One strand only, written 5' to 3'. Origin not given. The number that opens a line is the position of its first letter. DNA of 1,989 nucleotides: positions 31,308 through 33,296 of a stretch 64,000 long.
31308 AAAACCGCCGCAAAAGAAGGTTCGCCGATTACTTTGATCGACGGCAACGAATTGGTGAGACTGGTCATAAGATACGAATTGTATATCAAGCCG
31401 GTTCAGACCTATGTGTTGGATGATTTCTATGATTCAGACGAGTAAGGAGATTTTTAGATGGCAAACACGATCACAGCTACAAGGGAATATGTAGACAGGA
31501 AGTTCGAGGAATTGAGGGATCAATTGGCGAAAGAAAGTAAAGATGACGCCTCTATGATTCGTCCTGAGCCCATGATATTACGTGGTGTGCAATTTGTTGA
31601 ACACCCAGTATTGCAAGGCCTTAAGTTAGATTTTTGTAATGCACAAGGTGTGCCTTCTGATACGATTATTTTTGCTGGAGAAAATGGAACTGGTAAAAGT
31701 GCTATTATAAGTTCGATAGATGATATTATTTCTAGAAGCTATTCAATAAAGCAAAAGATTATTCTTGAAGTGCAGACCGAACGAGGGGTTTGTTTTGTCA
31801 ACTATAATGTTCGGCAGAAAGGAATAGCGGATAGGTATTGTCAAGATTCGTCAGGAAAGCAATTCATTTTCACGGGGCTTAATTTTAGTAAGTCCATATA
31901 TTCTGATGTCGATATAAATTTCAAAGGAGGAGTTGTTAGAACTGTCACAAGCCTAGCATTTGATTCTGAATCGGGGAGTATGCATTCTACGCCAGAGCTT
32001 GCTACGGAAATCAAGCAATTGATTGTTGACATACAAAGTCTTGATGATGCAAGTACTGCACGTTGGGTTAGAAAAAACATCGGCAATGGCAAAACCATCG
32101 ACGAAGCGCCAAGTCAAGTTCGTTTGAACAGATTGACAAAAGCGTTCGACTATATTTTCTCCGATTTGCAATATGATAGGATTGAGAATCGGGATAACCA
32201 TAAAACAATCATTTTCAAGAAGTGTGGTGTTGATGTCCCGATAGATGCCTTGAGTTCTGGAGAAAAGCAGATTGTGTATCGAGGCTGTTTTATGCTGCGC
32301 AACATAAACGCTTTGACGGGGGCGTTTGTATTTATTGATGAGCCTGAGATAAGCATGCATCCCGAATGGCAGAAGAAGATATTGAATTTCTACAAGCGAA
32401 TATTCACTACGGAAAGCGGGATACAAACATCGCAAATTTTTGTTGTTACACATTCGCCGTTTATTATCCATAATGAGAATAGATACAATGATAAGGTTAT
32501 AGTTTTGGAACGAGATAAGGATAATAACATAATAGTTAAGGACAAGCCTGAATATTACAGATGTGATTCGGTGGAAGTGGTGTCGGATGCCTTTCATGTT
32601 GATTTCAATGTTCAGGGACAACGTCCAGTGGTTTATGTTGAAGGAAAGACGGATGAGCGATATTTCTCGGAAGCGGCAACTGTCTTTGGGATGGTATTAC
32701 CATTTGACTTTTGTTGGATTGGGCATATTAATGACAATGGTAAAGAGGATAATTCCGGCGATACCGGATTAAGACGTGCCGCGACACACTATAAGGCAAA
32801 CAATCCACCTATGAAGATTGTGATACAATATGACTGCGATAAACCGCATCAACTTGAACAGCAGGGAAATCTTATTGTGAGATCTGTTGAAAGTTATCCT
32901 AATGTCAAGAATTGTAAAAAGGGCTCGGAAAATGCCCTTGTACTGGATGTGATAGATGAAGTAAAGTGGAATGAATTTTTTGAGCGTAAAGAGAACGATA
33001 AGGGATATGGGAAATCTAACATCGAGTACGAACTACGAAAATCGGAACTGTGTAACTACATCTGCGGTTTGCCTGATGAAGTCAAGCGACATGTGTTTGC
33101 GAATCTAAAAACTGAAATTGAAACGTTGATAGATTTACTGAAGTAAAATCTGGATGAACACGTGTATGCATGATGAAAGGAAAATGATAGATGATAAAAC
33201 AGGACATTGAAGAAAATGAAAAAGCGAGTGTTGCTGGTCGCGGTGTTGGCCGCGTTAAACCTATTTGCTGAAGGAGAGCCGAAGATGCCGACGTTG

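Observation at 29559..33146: Three-gene operon RhuM/PLD-like, Mrr-like nuclease, ABC-ATPase::TOPRIM: candidate composite or undescribed defence module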

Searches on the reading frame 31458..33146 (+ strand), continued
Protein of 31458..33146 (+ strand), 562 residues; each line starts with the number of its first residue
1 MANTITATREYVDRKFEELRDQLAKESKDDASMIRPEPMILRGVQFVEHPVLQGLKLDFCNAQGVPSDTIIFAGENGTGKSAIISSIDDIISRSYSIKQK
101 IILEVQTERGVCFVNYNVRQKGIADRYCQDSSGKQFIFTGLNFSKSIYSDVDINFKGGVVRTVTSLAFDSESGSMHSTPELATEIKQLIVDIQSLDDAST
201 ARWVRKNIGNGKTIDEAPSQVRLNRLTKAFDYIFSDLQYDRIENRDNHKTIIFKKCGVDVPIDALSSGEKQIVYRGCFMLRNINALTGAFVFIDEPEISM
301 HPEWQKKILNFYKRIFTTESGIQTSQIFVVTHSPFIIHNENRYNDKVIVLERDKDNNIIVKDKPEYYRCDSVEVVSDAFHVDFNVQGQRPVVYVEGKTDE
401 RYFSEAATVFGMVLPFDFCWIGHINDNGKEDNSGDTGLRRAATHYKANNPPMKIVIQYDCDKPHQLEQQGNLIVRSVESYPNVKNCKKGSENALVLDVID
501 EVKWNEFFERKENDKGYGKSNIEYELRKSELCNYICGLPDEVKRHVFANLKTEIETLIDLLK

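Call 55: find_encoding_contigs(protein=P0033, flank=6000, max_places=8)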
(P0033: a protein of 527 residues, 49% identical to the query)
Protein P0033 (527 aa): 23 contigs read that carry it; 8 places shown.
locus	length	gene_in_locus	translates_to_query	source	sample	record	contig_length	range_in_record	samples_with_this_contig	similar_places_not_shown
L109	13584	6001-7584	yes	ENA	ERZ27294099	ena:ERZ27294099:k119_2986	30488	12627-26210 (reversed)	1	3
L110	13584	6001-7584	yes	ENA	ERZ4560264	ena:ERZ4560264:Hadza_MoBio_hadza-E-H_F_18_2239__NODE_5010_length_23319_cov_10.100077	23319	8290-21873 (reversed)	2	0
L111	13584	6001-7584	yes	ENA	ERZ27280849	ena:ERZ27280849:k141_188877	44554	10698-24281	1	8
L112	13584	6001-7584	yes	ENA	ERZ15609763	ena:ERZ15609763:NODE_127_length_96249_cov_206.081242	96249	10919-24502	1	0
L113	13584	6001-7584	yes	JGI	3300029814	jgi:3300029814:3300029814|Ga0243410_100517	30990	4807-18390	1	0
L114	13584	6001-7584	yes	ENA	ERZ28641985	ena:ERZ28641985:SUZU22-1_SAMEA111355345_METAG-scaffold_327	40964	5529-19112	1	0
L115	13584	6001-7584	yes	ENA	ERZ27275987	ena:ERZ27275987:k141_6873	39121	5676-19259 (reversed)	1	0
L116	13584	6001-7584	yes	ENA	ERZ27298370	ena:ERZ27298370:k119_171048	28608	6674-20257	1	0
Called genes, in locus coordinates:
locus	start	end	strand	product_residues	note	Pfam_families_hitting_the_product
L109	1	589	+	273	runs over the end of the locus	PF07508:Recombinase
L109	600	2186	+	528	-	PF00239:Resolvase, PF07508:Recombinase, PF13408:Zn_ribbon_recom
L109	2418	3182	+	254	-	PF19448:DUF5986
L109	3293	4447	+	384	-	PF01381:HTH_3, PF12844:HTH_19, PF13560:HTH_31, PF06114:Peptidase_M78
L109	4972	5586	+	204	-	PF18813:PBECR4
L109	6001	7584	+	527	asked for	PF13175:AAA_15, PF13304:AAA_21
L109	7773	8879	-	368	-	PF00248:Aldo_ket_red, PF12838:Fer4_7 (faint), PF13746:Fer4_18 (faint), PF13183:Fer4_8 (weak), PF13187:Fer4_9, PF13237:Fer4_10, PF13534:Fer4_17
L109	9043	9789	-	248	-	PF02463:SMC_N (weak), PF00005:ABC_tran, PF13304:AAA_21 (weak)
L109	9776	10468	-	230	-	PF00528:BPD_transp_1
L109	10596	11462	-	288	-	PF00497:SBP_bac_3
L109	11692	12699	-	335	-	PF00892:EamA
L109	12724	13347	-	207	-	-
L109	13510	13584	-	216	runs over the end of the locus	PF02588:YitT_membrane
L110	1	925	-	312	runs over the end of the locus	PF01544:CorA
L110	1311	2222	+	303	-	PF00239:Resolvase, PF07508:Recombinase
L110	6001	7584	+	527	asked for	PF13175:AAA_15, PF13304:AAA_21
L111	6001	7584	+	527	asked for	PF13175:AAA_15, PF13304:AAA_21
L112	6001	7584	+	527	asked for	PF13175:AAA_15, PF13304:AAA_21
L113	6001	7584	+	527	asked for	PF13175:AAA_15, PF13304:AAA_21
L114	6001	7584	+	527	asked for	PF13175:AAA_15, PF13304:AAA_21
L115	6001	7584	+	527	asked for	PF13175:AAA_15, PF13304:AAA_21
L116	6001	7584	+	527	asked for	PF13175:AAA_15, PF13304:AAA_21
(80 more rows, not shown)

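Call 58: find_related_loci(query=P0001, collection=metagenome_contigs, flank=7000)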
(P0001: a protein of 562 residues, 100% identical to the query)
Query P0001 (562 aa) in metagenome_contigs; peptide patterns used: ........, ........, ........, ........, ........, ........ (x = any residue, [..] = any of these).
72 stretches matched a pattern; 3 encode a relative of the query (tblastn E <= 1e-3); 3 distinct loci.
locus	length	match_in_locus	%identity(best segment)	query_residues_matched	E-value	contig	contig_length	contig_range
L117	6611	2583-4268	65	1-562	0e+0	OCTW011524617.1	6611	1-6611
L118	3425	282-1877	46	35-562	2e-144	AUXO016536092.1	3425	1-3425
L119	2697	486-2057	44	46-561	1e-143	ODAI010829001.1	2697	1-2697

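Call 59: find_related_loci(query=A1, collection=viral_contigs, flank=7000)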
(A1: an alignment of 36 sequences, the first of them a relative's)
Query A1 (562 aa) in viral_contigs; peptide patterns used: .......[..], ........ (x = any residue, [..] = any of these).
347 stretches matched a pattern; 67 encode a relative of the query (tblastn E <= 1e-3); 67 distinct loci.
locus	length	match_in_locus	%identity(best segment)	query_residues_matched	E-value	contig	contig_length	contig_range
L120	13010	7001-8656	37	39-561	4e-101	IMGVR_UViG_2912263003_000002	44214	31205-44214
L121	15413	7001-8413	34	37-471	2e-78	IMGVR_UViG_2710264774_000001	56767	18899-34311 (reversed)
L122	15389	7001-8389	35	37-463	5e-78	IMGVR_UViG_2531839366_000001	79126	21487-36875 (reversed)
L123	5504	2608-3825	32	38-418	2e-59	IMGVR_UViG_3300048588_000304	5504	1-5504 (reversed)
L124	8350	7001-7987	38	39-351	7e-52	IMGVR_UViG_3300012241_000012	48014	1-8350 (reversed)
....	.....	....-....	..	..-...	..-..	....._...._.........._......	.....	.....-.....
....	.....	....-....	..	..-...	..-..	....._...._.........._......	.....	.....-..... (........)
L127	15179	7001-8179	30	39-406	1e-48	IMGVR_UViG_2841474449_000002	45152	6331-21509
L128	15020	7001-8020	33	39-358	2e-48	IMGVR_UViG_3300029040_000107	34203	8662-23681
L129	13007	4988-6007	33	39-358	2e-48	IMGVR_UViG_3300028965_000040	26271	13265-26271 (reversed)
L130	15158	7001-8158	28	38-406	3e-47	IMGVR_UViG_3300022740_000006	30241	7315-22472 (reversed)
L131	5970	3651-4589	37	39-337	8e-47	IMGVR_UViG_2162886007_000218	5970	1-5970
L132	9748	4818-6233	28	44-499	6e-46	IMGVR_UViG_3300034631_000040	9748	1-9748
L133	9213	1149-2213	30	39-357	3e-45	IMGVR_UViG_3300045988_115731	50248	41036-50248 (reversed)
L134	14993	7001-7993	32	39-355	2e-43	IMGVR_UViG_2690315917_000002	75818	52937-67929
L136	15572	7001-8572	30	34-534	5e-49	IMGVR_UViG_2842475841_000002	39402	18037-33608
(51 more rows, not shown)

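Call 63: search_protein_families(library=pfam, proteins=[L001:7493-7972:+, L117:790-1833:+], max_evalue=5)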
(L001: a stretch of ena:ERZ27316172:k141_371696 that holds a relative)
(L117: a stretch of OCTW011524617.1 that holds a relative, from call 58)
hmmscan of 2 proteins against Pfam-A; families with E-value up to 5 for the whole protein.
L001:7493-7972:+ (160 aa): 0 families

L117:790-1833:+ (348 aa): 4 families
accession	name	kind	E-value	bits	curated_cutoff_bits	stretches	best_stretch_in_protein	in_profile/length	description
PF10543.14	ORF6N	-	2.2e-32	111.6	27.8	1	32-145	2-86/86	ORF6N domain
PF13091.12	PLDc_2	-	0.004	17.4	27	1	238-320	5-96/132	PLD-like domain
PF16565.11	MIT_C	-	0.015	15.6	25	1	278-329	66-117/142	Phospholipase D-like domain at C-terminus of MIT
PF09669.15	Phage_pRha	-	0.019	15.9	29.9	1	121-166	44-90/91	Phage regulatory protein Rha (Phage_pRha)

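Call 75: search_protein_families(library=phrogs, proteins=[window:31458-33143:+, L001:7493-7972:+], max_evalue=0.001)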
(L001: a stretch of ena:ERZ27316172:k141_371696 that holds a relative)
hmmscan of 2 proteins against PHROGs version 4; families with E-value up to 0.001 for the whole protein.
window:31458-33143:+ (562 aa): 11 families
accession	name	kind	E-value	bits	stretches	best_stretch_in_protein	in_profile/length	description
phrog_8323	-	unknown function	1e-37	131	1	34-384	44-410/623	-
phrog_7507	-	unknown function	2.2e-25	90.9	1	237-351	356-465/483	-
phrog_9802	-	unknown function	1.5e-14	54.9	1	204-354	196-343/438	-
phrog_4747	-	unknown function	2e-13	51.3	1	288-511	334-532/610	-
phrog_3940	-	unknown function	6e-12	46.1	1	246-403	207-362/537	-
phrog_19212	-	unknown function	2.3e-10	40.7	1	257-362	331-432/550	-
phrog_14430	-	unknown function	1.2e-09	38.9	1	247-352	297-396/444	-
phrog_8939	-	unknown function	3.6e-08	33.5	1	262-394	416-547/595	-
phrog_5836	-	unknown function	3.2e-06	26.4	1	258-359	278-372/1071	-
phrog_8066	-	unknown function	8.5e-06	25.9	1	65-363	185-451/522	-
phrog_13167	-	unknown function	0.00012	22.1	1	270-342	321-387/477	-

L001:7493-7972:+ (160 aa): 0 families

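Call 77: search_dna_similar(query=window:31458-33143:+, collection=plasmids, mode=protein, max_rows=15, max_evalue=1e-20)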
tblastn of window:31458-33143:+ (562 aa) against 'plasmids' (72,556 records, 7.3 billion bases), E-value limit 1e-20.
Records with a match: 3; places in all: 3; records where one place covers at least 80% of the query: 0.
Best place of each record, by identity: <60% 3.
By first word of the organism name: Clostridium 3.
By predicted mobility (MOB-suite, as given by PLSDB): mobilizable 3.
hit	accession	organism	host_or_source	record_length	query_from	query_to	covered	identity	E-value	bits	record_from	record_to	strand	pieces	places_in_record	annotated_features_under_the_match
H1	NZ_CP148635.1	Clostridium perfringens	Homo sapiens,single cell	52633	34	471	78%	32.5%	1e-65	239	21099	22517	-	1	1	AAA family ATPase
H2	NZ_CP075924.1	Clostridium perfringens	feces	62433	34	471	78%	32.3%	1e-64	236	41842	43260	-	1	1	AAA family ATPase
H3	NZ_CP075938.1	Clostridium perfringens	feces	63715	34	471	78%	32.3%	1e-64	236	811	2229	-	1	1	AAA family ATPase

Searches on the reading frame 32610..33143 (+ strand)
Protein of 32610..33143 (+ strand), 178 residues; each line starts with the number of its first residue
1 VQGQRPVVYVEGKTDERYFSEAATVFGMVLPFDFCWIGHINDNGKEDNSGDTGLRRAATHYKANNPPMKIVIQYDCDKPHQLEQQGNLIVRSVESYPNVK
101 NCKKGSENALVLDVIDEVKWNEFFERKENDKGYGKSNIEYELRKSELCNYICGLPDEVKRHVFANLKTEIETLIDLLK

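Call 43: predict_structure(alignment_id=A2)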
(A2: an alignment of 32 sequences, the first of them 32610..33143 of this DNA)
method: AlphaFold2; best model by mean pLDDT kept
length: 178 residues; sequences in the alignment: 32
mean_pLDDT: 91.8   pTM: 0.86
mean pLDDT of the five models: 91.8, 91.4, 91.4, 90.9, 90.1
residues with pLDDT >= 90: 135; 70-90: 39; 50-70: 2; < 50: 2
segments of 3 or more residues with pLDDT < 50: none
pLDDT, mean of each block of 10 residues (from residue 1): 78 95 98 92 85 94 94 92 96 93 91 94 88 76 94 98 98 96
secondary structure, 60 per line:
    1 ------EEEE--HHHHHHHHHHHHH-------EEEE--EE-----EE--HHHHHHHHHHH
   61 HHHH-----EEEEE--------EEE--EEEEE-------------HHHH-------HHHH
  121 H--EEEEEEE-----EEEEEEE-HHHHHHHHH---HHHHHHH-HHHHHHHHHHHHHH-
elements in order: E7-10 H13-25 E33-36 H50-64 E70-74 E83-85 E88-92 H106-109 H117-121 E124-130 E136-142 H144-152 H156-162 H164-177

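Call 49: fold_search(model_id=the predicted structure, library=pdb)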
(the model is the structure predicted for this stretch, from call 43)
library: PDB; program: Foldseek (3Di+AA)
matches with E <= 10: 996; with E <= 0.001: 3
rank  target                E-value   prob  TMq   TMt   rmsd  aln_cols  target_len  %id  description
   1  9i2f_C                2.6e-04  1.00  0.51  0.19   7.3       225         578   14  Cryo-EM structure of retron Eco2 (Ec67) (released 2026-02-04)
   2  9lm3_E                4.1e-04  0.99  0.45  0.16  11.0       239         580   15  cryo-EM structure of retron Eco2 (released 2025-09-17)
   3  9lm3_A                9.0e-04  1.00  0.56  0.20   6.9       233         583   16  cryo-EM structure of retron Eco2 (released 2025-09-17)
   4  9i2f_A                3.5e-03  0.98  0.49  0.19   7.7       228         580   14  Cryo-EM structure of retron Eco2 (Ec67) (released 2026-02-04)
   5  8ux9_A                5.0e-02  0.90  0.33  0.20   5.7       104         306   10  Asymmetric unit of the PARIS Immune Complex at 3.2 Angstrom Resolution (released 2024-09-18)
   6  6njv                  6.1e-02  0.60  0.28  0.25   6.4       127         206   16  C-terminal region of the Xanthomonas campestris pv. campestris OLD protein phased with iodine (released 2019-08-07)
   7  6njx                  7.4e-02  0.87  0.28  0.25   4.1        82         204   21  C-terminal region of the Xanthomonas campestris pv. campestris OLD protein phased with mercury (released 2019-08-07)
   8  6njw                  7.9e-02  0.84  0.26  0.23   3.0        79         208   20  C-terminal region of the Xanthomonas campestris pv. campestris OLD protein phased with platinum (released 2019-08-07)
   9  6az1_B                7.9e-02  0.38  0.25  0.22   8.1       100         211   12  Cryo-EM structure of the small subunit of Leishmania ribosome bound to paromomycin (released 2017-12-06)
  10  8a98_SB               7.9e-02  0.25  0.24  0.21   8.2       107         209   13  CRYO-EM STRUCTURE OF LEISHMANIA MAJOR 80S RIBOSOME : snoRNA MUTANT (released 2023-10-11)
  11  6nk8_A                1.1e-01  0.69  0.27  0.25   6.8        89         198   16  C-terminal region of the Burkholderia pseudomallei OLD protein (released 2019-08-07)
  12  3lfh_E                1.2e-01  0.35  0.25  0.30   8.0       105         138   10  Crystal structure of manxA from Thermoanaerobacter tengcongensis (released 2010-12-08)
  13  2qjw_A                1.2e-01  0.30  0.21  0.21   7.4        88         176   14  CRYSTAL STRUCTURE OF A PUTATIVE HYDROLASE OF THE ALPHA/BETA SUPERFAMILY (XCC1541) FROM XANTHOMONAS CAMPESTRIS PV. CAMP (released 2007-07-24)
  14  6fvj_D                1.3e-01  0.14  0.19  0.16   7.2        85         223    7  TesA a major thioesterase from Mycobacterium tuberculosis (released 2018-10-24)
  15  3lfh_B                1.5e-01  0.35  0.25  0.29   7.8       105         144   10  Crystal structure of manxA from Thermoanaerobacter tengcongensis (released 2010-12-08)
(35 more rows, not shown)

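Call 63: search_protein_families(library=pfam, proteins=[window:32610-33143:+], max_evalue=5)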
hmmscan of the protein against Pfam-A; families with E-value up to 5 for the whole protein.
window:32610-33143:+ (178 aa): 2 families
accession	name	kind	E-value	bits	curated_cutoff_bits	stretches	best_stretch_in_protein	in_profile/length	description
PF24865.1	DUF7731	-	0.029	14.7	27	1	71-127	16-71/101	Domain of unknown function (DUF7731)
PF11536.14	DUF3226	-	0.12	12.6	27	1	7-97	3-87/208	Protein of unknown function (DUF3226)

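Call 66: search_solved_structures(query=A4, max_evalue=10, show_alignments=4)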
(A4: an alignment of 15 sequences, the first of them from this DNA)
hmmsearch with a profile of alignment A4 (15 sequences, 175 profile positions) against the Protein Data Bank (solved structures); distinct sequences matched with E-value up to 10: 1.
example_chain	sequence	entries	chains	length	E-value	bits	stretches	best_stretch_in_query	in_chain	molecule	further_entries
3kop_A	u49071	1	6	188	1.9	11.5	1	76-116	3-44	Uncharacterized protein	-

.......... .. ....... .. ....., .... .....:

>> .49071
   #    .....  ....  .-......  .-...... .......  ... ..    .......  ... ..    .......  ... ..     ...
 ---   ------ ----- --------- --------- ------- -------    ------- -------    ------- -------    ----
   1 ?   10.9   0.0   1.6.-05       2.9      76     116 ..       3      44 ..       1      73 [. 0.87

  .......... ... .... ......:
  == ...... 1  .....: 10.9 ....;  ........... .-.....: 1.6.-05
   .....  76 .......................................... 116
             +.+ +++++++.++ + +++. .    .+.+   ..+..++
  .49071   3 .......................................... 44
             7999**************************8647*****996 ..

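Call 75: search_protein_families(library=phrogs, proteins=[window:32610-33143:+], max_evalue=0.001)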
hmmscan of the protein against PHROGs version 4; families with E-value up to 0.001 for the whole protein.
window:32610-33143:+ (178 aa): 0 families

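Call 80: search_protein_representatives(protein=window:32610-33143:+)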
Query: 178 residues. Proteins with E-value up to 0.001 (for the whole library): 293; up to 1e-10: 119; up to 1e-30: 6. The best 150 are listed.
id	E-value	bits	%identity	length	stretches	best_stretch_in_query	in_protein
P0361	6.1e-50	185.7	49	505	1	6-174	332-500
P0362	2.8e-49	183.5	50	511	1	5-177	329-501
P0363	1.6e-47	177.8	48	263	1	4-175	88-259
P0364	1.4e-33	132.4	41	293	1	4-177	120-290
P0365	3.9e-33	131.0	39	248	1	4-176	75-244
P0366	6.3e-33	130.3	42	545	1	4-175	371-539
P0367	4.1e-30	121.1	39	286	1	6-176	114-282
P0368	6.2e-30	120.5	71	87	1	98-177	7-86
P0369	2.7e-29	118.4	40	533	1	4-175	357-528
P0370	5.7e-29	117.4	41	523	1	5-177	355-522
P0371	1.6e-28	115.9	40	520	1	4-177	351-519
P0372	2.8e-28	115.2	41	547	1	6-170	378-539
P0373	3.3e-28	114.9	38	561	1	6-176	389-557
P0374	4.1e-28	114.6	38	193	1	5-174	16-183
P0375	3.1e-27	111.7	41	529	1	6-177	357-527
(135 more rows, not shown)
